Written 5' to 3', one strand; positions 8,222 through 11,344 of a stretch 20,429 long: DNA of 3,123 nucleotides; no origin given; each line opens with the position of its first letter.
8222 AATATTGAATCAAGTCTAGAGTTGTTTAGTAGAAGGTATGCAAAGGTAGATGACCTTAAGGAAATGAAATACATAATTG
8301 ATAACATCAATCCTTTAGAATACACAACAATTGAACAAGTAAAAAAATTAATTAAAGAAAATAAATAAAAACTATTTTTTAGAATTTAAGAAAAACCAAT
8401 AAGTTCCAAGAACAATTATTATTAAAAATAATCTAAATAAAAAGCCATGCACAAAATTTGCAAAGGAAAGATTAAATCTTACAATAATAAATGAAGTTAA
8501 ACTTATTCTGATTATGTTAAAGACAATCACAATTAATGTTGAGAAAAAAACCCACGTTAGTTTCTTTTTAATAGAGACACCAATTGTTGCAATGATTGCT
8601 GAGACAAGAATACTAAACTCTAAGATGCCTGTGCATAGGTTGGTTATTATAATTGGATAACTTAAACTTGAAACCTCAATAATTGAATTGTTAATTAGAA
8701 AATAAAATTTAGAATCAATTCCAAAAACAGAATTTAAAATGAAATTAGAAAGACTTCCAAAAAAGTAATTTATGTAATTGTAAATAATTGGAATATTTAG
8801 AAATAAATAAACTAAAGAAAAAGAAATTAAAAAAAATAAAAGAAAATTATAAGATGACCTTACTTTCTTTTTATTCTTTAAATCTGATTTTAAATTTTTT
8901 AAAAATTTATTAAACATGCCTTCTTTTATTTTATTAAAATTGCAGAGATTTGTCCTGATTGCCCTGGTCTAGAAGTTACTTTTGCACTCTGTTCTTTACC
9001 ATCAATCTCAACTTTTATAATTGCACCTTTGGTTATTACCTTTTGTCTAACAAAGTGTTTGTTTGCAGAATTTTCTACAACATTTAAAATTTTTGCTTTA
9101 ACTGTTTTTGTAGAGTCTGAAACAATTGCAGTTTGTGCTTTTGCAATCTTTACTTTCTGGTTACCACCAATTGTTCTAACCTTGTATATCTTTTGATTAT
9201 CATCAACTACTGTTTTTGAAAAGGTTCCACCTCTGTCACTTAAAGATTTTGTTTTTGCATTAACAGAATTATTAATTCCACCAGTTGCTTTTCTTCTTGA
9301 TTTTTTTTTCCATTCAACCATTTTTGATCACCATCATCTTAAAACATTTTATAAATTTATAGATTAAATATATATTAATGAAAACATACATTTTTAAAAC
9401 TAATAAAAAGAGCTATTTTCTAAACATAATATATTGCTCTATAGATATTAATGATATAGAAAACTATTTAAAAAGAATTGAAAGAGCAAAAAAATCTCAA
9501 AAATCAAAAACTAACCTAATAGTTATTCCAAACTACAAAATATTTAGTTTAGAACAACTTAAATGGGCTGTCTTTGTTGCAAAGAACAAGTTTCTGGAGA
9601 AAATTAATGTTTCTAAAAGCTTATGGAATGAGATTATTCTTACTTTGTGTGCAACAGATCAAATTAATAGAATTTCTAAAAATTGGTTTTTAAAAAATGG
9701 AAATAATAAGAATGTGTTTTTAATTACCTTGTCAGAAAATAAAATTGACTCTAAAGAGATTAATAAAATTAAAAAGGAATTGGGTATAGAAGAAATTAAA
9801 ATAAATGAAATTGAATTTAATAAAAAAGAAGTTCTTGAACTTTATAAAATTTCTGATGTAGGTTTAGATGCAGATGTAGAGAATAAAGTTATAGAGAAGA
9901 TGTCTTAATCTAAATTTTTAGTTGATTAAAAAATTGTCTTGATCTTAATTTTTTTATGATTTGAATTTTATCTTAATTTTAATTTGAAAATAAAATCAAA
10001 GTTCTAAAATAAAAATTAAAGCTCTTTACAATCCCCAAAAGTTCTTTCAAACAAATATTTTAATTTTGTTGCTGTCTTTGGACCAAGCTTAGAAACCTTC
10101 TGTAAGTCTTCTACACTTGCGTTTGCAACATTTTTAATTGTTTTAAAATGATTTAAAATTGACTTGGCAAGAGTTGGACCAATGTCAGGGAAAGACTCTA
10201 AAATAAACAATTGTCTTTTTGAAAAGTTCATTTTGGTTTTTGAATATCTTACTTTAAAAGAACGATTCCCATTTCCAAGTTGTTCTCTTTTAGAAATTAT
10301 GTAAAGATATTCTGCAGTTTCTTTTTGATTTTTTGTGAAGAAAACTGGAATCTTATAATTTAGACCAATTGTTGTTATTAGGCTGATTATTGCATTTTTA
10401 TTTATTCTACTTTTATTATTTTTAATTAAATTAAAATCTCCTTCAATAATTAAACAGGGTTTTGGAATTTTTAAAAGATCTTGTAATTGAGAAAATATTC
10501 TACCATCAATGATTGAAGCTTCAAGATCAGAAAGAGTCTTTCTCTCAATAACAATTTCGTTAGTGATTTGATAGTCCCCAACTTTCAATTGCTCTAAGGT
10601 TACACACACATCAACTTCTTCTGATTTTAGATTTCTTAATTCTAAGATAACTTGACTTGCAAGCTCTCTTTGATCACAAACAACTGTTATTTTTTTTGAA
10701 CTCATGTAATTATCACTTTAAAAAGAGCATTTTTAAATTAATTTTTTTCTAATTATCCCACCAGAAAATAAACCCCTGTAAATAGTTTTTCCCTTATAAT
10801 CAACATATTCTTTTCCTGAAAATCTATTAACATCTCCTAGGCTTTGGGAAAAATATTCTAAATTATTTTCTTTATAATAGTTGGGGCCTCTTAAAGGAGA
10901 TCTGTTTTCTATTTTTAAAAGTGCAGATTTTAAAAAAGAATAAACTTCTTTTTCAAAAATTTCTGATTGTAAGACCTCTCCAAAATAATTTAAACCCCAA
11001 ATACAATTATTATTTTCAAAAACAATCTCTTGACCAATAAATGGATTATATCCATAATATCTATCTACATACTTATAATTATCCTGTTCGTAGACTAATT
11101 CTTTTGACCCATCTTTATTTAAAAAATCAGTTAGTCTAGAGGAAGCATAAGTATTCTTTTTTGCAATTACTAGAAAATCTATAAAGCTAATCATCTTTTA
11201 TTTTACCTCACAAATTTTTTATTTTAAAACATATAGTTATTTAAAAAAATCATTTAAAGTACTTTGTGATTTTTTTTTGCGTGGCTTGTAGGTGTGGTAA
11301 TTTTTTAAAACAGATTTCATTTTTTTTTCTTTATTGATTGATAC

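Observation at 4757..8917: Candidate self-contained surface-display module: mini archaeosortase next to two unusual secreted proteins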

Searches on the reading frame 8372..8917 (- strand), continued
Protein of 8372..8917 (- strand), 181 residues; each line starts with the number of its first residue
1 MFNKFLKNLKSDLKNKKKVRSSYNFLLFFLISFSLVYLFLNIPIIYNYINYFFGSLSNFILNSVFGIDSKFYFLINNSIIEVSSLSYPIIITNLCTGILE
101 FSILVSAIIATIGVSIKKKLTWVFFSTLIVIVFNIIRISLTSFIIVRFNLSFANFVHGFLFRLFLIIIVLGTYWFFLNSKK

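Call 49: fold_search(model_id=the predicted structure, library=pdb)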
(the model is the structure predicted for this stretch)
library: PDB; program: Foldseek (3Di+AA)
matches with E <= 10: 57; with E <= 0.001: 0
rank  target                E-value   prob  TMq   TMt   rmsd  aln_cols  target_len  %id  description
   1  6akx_A                2.2e+00  0.05  0.19  0.13  12.1       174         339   10  The Crystal structure of Human Chemokine Receptor CCR5 in complex with compound 21 (released 2018-10-24)
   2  4mbs_A                2.4e+00  0.04  0.20  0.13  12.1       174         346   10  Crystal Structure of the CCR5 Chemokine Receptor (released 2013-09-11)
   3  6gpx_A                3.8e+00  0.06  0.24  0.16  11.7       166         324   12  CRYSTAL STRUCTURE OF CCR2A IN COMPLEX WITH MK-0812 (released 2019-01-02)
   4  9y4s_E                4.3e+00  0.02  0.14  0.09  15.1       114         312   11  Crystal structure of DNA integrity scanning protein (DisA) from Mycobacterium tuberculosis in complex with cyclic di-A (released 2025-09-17)
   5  3ug9                  4.3e+00  0.02  0.16  0.13  15.4       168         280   11  Crystal Structure of the Closed State of Channelrhodopsin (released 2012-01-25)
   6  5tj5_E                4.5e+00  0.04  0.24  0.27   9.0       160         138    8  Atomic model for the membrane-embedded motor of a eukaryotic V-ATPase (released 2016-10-26)
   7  11td_R                4.5e+00  0.03  0.20  0.12  10.5       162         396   10  Structure of human CCR4 in apo state (released 2026-04-01)
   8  6is6                  4.5e+00  0.01  0.16  0.13  19.0       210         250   10  Crystal structure of Thermoplasmatales archaeon heliorhodopsin (released 2019-09-25)
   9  1e8o_D                4.8e+00  0.03  0.13  0.24  12.7        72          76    7  Core of the Alu domain of the mammalian SRP (released 2000-11-08)
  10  9k95_B                5.1e+00  0.08  0.23  0.16   6.2        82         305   12  Cryo-EM structure of human gamma-secretase in complex with compound E (released 2025-10-29)
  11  7uik_p                5.1e+00  0.04  0.18  0.05  13.8       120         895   15  Mediator-PIC Early (Tail A + Upstream DNA & Activator) (released 2023-03-01)
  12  7u55                  5.1e+00  0.01  0.16  0.13  19.9       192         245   11  Crystal structure of Thermoplasmatales archaeon heliorhodopsin at pH 4.5 (released 2022-09-07)
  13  2ei4                  5.4e+00  0.04  0.27  0.21  18.2       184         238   15  Trimeric complex of archaerhodopsin-2 (released 2008-01-01)
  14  6kpc                  5.4e+00  0.04  0.23  0.12  11.0       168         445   10  Crystal structure of an agonist bound GPCR (released 2020-02-12)
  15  5why_A                5.7e+00  0.11  0.15  0.07   4.8        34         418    9  Structural Insights into Thioether Bond Formation in the Biosynthesis of Sactipeptides (released 2017-07-26)
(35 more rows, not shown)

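Call 58: search_protein_families(library=ncbifam, proteins=[L047:7860-8567:+, L049:7935-8567:+, L044:7890-8426:+, L055:7974-8507:+, L072:7920-8564:+, L079:7941-8597:+, L071:4118-4681:+, L044:13364-13663:+, P0099], max_evalue=0.01)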
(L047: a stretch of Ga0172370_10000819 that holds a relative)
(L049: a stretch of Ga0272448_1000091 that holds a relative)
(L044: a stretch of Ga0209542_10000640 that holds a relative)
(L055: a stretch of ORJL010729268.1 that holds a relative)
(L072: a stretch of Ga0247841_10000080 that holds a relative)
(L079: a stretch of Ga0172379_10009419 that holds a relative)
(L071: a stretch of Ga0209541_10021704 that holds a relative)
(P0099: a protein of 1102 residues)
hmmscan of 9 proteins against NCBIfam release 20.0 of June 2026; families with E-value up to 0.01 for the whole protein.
L047:7860-8567:+ (235 aa): 7 families
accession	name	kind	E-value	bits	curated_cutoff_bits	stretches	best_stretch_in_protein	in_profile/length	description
NF046081.1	exosort_XrtX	exception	2.8e-09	37.1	170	1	125-232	59-164/168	exosortase X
TIGR04178.1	exo_archaeo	signature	5.6e-09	36.2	23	1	139-227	1-92/97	exosortase/archaeosortase family protein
TIGR04177.1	exosort_XrtH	exception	4.3e-07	30.1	86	1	139-231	66-156/158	exosortase H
TIGR04175.1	archaeo_artD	exception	3.3e-05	23.9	125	1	133-228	49-140/150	archaeosortase D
TIGR04144.1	archaeo_VPXXXP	exception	0.0017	18.3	150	0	139-227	64-150/156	archaeosortase B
TIGR03110.1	exosort_Gpos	exception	0.0044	16.9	102.75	1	120-228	67-174/187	exosortase family protein XrtG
NF005541.0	PRK07204.1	equivalog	0.0072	15.7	402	1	118-169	104-154/329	beta-ketoacyl-ACP synthase III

L049:7935-8567:+ (210 aa): 8 families
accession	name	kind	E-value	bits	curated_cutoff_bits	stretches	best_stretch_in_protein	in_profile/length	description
NF046081.1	exosort_XrtX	exception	7.3e-10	39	170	1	64-191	35-159/168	exosortase X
TIGR04178.1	exo_archaeo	signature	9.1e-08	32.3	23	1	103-192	2-95/97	exosortase/archaeosortase family protein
TIGR04177.1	exosort_XrtH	exception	1.9e-07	31.2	86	1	41-190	2-151/158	exosortase H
NF046083.1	exosort_XrtY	exception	2.9e-06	27.2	160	1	73-186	57-163/168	exosortase Y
TIGR04175.1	archaeo_artD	exception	6.1e-06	26.3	125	1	41-175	4-128/150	archaeosortase D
TIGR04300.1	exosort_XrtM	exception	2.7e-05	24.6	125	1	94-195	47-144/150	exosortase family protein XrtM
TIGR03110.1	exosort_Gpos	exception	0.00024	21.1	102.75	1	34-187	18-173/187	exosortase family protein XrtG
TIGR04128.1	exoso_Fjoh_1448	exception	0.0015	18.7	90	1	58-183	31-161/174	exosortase family protein XrtF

L044:7890-8426:+ (178 aa): 6 families
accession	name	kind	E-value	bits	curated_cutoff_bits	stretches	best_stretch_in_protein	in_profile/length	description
TIGR03110.1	exosort_Gpos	exception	9.9e-12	45.1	102.75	1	8-164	19-176/187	exosortase family protein XrtG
TIGR04178.1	exo_archaeo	signature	1.2e-09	38.3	23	1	78-167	2-94/97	exosortase/archaeosortase family protein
NF046081.1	exosort_XrtX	exception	1.1e-06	28.6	170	1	38-169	35-163/168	exosortase X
TIGR04177.1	exosort_XrtH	exception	0.00016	21.7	86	1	38-169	30-156/158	exosortase H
TIGR04144.1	archaeo_VPXXXP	exception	0.00024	21.1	150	1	35-166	25-151/156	archaeosortase B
TIGR04175.1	archaeo_artD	exception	0.00088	19.3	125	1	15-165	4-139/150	archaeosortase D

L055:7974-8507:+ (177 aa): 3 families
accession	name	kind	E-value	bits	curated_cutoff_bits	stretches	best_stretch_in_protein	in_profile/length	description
TIGR04178.1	exo_archaeo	signature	4.7e-09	36.4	23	1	83-170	2-94/97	exosortase/archaeosortase family protein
TIGR03110.1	exosort_Gpos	exception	9.3e-07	28.9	102.75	1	29-175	35-182/187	exosortase family protein XrtG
NF045528.1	heimosortase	equivalog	0.0044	17.1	130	1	83-175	87-185/199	heimdallarchaeosortase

L072:7920-8564:+ (214 aa): 4 families
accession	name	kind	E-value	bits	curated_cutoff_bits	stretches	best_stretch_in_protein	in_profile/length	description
TIGR04178.1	exo_archaeo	signature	1.4e-08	34.9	23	1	120-209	2-94/97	exosortase/archaeosortase family protein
NF046081.1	exosort_XrtX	exception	0.00015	21.8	170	1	73-209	29-161/168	exosortase X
TIGR03110.1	exosort_Gpos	exception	0.00042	20.3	102.75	1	118-204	87-173/187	exosortase family protein XrtG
TIGR04175.1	archaeo_artD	exception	0.0091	16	125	1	115-199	51-136/150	archaeosortase D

L079:7941-8597:+ (218 aa): 5 families
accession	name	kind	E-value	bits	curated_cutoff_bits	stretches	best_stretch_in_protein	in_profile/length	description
TIGR04178.1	exo_archaeo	signature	9.7e-10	38.6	23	1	118-207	2-94/97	exosortase/archaeosortase family protein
TIGR04128.1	exoso_Fjoh_1448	exception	2.7e-07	31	90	1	37-206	5-170/174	exosortase family protein XrtF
NF046081.1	exosort_XrtX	exception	3.3e-07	30.4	170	1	60-212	20-166/168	exosortase X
TIGR04177.1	exosort_XrtH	exception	7.9e-07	29.2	86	1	97-208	44-155/158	exosortase H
TIGR04144.1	archaeo_VPXXXP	exception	0.00059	19.8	150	1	121-206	68-151/156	archaeosortase B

L071:4118-4681:+ (187 aa): 8 families
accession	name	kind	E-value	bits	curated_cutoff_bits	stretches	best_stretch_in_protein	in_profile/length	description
TIGR04178.1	exo_archaeo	signature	1.8e-09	37.7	23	1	87-174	3-93/97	exosortase/archaeosortase family protein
NF046081.1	exosort_XrtX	exception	4.8e-08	33.1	170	1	25-178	12-164/168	exosortase X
TIGR04177.1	exosort_XrtH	exception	9.5e-05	22.4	86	1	63-177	44-156/158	exosortase H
TIGR02602.1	8TM_EpsH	subfamily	0.00059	19.4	105.55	1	24-170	91-234/241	exosortase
NF033505.2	paceosortase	exception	0.00086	19.4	80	1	70-174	49-143/167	pacearchaeosortase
NF045528.1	heimosortase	equivalog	0.0016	18.5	130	1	60-144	59-144/199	heimdallarchaeosortase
NF033770.1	exosort_XrtT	exception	0.0032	16.1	250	1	69-174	153-266/472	exosortase T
TIGR04175.1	archaeo_artD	exception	0.004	17.1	125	1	80-172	50-138/150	archaeosortase D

L044:13364-13663:+ (99 aa): 0 families

P0099 (1102 aa): 11 families
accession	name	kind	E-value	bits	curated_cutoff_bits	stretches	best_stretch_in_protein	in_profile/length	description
TIGR04178.1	exo_archaeo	signature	1.2e-10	41.6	23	1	91-182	1-95/97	exosortase/archaeosortase family protein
TIGR03110.1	exosort_Gpos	exception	7.7e-09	35.7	102.75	1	24-184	21-181/187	exosortase family protein XrtG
NF046081.1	exosort_XrtX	exception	7.6e-07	29.2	170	1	27-184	6-164/168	exosortase X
TIGR04175.1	archaeo_artD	exception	2.9e-06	27.3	125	1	73-181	41-141/150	archaeosortase D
TIGR03109.2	exosort_XrtA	exception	4.5e-06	26.3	208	1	38-179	116-256/261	exosortase A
TIGR04300.1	exosort_XrtM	exception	5.2e-05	23.7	125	1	84-182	48-143/150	exosortase family protein XrtM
TIGR04144.1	archaeo_VPXXXP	exception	0.00021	21.2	150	1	26-174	2-145/156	archaeosortase B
TIGR02602.1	8TM_EpsH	subfamily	0.0017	18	105.55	1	34-176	89-234/241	exosortase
TIGR04152.1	exosort_VPLPA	exception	0.0026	16.9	400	1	62-176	123-236/486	VPLPA-CTERM-specific exosortase XrtD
NF045528.1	heimosortase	equivalog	0.0029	17.6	130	1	86-152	81-146/199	heimdallarchaeosortase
TIGR04177.1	exosort_XrtH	exception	0.0043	17.1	86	1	26-180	5-153/158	exosortase H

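Call 59: search_protein_families(library=pfam, proteins=[L049:2122-4404:+, L049:4401-6749:+, L049:6750-7196:+, L049:7315-7920:+, L049:8660-12500:+, L047:9333-13400:+, L044:8621-13663:+, L071:3093-4061:-], max_evalue=0.001)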
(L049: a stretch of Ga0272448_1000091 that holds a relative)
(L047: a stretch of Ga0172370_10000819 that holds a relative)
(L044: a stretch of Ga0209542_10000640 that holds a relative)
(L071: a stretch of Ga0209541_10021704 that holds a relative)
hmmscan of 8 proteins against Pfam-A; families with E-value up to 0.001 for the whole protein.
L049:2122-4404:+ (760 aa): 1 family
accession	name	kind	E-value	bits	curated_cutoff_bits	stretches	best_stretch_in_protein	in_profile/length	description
PF00437.27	T2SSE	-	5.8e-19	68.4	24.9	1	415-607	100-274/370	Type II/IV secretion system protein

L049:4401-6749:+ (782 aa): 1 family
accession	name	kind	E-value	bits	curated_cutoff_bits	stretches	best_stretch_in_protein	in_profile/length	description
PF00482.28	T2SSF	-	3.3e-05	24.3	25.2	1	169-298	6-125/125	Type II secretion system (T2SS), protein F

L049:6750-7196:+ (148 aa): 0 families

L049:7315-7920:+ (201 aa): 0 families

L049:8660-12500:+ (1280 aa): 2 families
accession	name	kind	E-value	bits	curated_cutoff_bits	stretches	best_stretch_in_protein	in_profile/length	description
PF13620.12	CarboxypepD_reg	-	2.3e-13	50.7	32.3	0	77-149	6-79/82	Carboxypeptidase regulatory-like domain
PF11974.14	bMG3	-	7.6e-07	29.5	34.9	0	346-389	28-76/103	Bacterial alpha-2-macroglobulin MG3 domain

L047:9333-13400:+ (1356 aa): 3 families
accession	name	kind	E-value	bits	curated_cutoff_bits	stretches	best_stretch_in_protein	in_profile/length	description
PF13620.12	CarboxypepD_reg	-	1.1e-13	51.8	32.3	1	750-825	6-75/82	Carboxypeptidase regulatory-like domain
PF13715.12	CarbopepD_reg_2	-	6.2e-07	29.8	32.2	0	786-825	32-70/88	CarboxypepD_reg-like domain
PF08308.17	PEGA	-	3.5e-06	27.3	20.8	0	796-831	32-67/71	PEGA domain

L044:8621-13663:+ (1680 aa): 2 families
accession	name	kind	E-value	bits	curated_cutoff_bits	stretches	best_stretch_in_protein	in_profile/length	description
PF13385.13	Laminin_G_3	-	1.4e-23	84.1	27.6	1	94-253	2-150/151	Concanavalin A-like lectin/glucanases superfamily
PF03160.20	Calx-beta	-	1.6e-08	35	27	1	1046-1153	7-119/119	Calx-beta domain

L071:3093-4061:- (322 aa): 0 families

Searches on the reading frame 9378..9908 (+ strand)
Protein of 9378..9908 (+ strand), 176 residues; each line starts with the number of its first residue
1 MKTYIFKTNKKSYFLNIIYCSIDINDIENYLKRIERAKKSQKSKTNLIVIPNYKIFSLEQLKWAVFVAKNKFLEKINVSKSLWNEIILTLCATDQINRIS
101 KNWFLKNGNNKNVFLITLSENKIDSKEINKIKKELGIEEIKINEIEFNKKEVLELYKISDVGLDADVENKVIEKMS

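Call 4: search_protein_families(library=pfam, proteins=[window:9378-9908:+], max_evalue=1)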
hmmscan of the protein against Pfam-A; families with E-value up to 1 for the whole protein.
window:9378-9908:+ (176 aa): 2 families
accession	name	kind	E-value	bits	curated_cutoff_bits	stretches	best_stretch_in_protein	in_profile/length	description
PF08617.15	CGI-121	-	5e-08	33.6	25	1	25-175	2-155/159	Kinase binding protein CGI-121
PF23513.1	Microp_apicomplexa_9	-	0.16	12.6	27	1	87-118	47-78/88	Apicomplexa microprotein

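Call 5: search_protein_families(library=ncbifam, proteins=[window:9378-9908:+], max_evalue=1)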
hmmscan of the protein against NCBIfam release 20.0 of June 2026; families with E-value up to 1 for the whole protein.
window:9378-9908:+ (176 aa): 1 family
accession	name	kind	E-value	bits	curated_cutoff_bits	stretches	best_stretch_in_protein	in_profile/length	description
NF011465.1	PRK14886.1-1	equivalog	3.7e-14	53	40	1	17-176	2-157/162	KEOPS complex subunit Cgi121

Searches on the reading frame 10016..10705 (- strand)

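Call 4: search_protein_families(library=pfam, proteins=[window:10016-10705:-], max_evalue=1)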
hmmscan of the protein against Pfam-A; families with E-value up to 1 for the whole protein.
window:10016-10705:- (229 aa): 8 families
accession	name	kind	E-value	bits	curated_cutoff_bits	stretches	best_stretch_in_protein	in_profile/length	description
PF02732.21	ERCC4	-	3.8e-28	98.6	24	1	11-135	2-138/140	ERCC4 domain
PF14520.12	HHH_5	-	2.8e-11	44.2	27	1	169-215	4-51/57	Helix-hairpin-helix domain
PF12826.13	HHH_2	-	3.5e-09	37.1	27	1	172-220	8-56/64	Helix-hairpin-helix motif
PF00633.29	HHH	-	1.8e-06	27.9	24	1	190-214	2-26/30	Helix-hairpin-helix motif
PF12836.13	HHH_3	-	9.2e-06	26.1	27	1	169-216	16-61/65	Helix-hairpin-helix motif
PF11731.14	Cdd1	-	0.049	14.3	25.5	0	164-184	3-23/86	Pathogenicity locus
PF01367.25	5_3_exonuc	-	0.051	14.5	40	0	173-196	24-47/97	5'-3' exonuclease, C-terminal SAM fold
PF20582.4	UPF0758_N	-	0.15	12.6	27.1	1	178-212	43-76/77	UPF0758 N-terminal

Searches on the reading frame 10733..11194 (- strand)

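Call 4: search_protein_families(library=pfam, proteins=[window:10733-11194:-], max_evalue=1)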
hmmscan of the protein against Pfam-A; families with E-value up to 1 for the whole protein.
window:10733-11194:- (153 aa): 1 family
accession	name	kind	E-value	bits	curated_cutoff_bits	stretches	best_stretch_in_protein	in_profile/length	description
PF18931.5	DUF5680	-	5e-30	104.4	25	1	44-148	1-104/104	Domain of unknown function (DUF5680)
